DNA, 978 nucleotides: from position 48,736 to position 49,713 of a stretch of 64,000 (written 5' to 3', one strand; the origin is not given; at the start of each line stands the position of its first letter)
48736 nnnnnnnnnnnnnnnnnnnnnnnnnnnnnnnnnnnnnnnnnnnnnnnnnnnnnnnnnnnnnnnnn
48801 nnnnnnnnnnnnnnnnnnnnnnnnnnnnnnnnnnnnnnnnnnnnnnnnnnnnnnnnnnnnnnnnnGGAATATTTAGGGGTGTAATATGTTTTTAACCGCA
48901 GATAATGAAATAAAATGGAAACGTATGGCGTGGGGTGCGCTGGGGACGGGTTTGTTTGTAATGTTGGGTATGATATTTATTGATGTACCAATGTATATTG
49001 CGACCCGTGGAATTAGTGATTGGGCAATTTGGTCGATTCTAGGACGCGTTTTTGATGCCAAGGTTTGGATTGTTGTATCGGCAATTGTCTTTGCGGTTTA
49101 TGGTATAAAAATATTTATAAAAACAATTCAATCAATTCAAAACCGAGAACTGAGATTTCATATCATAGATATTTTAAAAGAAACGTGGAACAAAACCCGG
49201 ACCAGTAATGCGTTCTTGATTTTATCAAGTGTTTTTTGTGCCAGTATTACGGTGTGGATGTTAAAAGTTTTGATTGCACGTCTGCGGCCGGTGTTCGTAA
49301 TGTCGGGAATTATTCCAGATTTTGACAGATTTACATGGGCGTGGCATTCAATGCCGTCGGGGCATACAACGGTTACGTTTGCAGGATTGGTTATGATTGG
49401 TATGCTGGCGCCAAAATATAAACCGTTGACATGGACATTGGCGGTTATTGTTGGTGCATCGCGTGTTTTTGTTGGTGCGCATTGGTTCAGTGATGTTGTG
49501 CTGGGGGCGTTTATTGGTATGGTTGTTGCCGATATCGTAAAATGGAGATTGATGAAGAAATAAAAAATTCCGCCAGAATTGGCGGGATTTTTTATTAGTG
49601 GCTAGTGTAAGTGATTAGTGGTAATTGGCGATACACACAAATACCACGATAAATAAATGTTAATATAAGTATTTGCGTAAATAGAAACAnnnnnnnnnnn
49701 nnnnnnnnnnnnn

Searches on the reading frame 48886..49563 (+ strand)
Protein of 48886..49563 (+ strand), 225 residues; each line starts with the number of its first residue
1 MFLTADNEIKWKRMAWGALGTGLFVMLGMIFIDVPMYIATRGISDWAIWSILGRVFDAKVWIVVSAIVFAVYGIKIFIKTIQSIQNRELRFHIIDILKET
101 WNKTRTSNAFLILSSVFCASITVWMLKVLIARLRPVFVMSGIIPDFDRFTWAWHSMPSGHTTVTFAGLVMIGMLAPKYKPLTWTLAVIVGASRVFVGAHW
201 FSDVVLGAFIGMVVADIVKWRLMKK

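Call 73: search_protein_families(library=pfam, proteins=[window:48886-49563:+], max_evalue=0.001)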
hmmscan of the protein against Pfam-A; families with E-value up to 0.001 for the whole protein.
window:48886-49563:+ (225 aa): 3 families
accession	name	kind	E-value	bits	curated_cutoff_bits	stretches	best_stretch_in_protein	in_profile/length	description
PF01569.27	PAP2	-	1.1e-22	80.6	27.2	1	110-218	3-121/130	PAP2 superfamily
PF14360.12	PAP2_C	-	0.00012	23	27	1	156-215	6-69/74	PAP2 superfamily C-terminal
PF14378.12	PAP2_3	-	0.0004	20.7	27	1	153-214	124-187/190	PAP2 superfamily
